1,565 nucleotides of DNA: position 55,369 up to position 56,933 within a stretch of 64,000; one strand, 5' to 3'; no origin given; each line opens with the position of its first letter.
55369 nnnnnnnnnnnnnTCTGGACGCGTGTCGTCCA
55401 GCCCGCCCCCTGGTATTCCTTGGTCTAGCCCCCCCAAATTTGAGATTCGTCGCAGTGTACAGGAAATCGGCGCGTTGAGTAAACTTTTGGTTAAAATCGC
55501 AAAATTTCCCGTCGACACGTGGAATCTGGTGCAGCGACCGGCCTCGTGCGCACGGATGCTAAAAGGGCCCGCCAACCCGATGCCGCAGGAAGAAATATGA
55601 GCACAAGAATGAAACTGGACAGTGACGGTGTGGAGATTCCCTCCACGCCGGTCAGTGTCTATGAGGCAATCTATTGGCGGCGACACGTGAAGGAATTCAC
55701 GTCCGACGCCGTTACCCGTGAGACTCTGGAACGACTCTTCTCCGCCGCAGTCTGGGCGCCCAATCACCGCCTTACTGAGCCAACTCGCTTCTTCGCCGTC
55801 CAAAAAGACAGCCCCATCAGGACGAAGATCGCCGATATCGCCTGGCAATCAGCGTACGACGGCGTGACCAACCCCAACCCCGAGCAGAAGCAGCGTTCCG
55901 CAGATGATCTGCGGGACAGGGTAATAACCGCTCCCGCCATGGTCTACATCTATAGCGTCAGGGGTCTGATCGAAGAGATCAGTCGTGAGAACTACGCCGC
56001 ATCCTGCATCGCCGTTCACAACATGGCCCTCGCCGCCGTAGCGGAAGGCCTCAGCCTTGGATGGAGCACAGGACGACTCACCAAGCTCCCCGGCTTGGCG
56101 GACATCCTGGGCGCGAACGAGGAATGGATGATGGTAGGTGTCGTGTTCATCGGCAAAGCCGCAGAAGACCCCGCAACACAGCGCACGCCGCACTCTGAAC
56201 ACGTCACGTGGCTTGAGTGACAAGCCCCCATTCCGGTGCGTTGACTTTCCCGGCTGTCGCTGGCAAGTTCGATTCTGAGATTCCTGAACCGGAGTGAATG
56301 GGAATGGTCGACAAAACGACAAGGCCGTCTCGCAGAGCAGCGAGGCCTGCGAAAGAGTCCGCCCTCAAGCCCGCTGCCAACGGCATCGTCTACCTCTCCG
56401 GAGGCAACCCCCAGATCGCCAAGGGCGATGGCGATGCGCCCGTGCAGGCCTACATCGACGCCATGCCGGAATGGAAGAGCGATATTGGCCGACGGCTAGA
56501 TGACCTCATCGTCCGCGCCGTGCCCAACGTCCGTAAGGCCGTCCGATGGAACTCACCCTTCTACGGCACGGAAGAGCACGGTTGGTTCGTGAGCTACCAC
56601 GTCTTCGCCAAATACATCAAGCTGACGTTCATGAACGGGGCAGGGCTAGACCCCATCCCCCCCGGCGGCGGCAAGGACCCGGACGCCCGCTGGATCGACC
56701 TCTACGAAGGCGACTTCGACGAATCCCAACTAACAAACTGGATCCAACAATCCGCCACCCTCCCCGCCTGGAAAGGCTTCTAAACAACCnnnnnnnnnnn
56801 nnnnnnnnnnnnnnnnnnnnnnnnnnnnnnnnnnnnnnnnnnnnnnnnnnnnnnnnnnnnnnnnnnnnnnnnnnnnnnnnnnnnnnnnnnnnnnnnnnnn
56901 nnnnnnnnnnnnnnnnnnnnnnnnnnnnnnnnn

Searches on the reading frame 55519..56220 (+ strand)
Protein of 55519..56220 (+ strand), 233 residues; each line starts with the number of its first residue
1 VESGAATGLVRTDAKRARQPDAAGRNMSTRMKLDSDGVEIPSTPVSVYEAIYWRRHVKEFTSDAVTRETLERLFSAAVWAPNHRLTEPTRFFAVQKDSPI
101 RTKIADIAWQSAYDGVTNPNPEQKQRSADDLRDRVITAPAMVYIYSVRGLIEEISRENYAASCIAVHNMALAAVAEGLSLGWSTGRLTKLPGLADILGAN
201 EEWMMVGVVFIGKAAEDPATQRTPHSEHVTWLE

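Call 48: search_protein_families(library=pfam, proteins=[window:55519-56220:+], max_evalue=0.00001)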
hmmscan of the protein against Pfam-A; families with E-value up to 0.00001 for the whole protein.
window:55519-56220:+ (233 aa): 1 family
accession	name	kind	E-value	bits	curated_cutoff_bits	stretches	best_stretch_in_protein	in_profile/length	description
PF00881.29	Nitroreductase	-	5.6e-22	79.1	23.5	1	51-213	1-167/167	Nitroreductase family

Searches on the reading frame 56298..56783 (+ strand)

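Call 48: search_protein_families(library=pfam, proteins=[window:56298-56783:+], max_evalue=0.00001)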
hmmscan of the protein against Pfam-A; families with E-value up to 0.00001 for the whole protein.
window:56298-56783:+ (161 aa): 1 family
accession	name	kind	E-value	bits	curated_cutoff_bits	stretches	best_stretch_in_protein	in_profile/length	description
PF08818.16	DUF1801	-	2.2e-12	47.6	27.2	1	62-152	3-84/85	Domain of unknown function (DU1801)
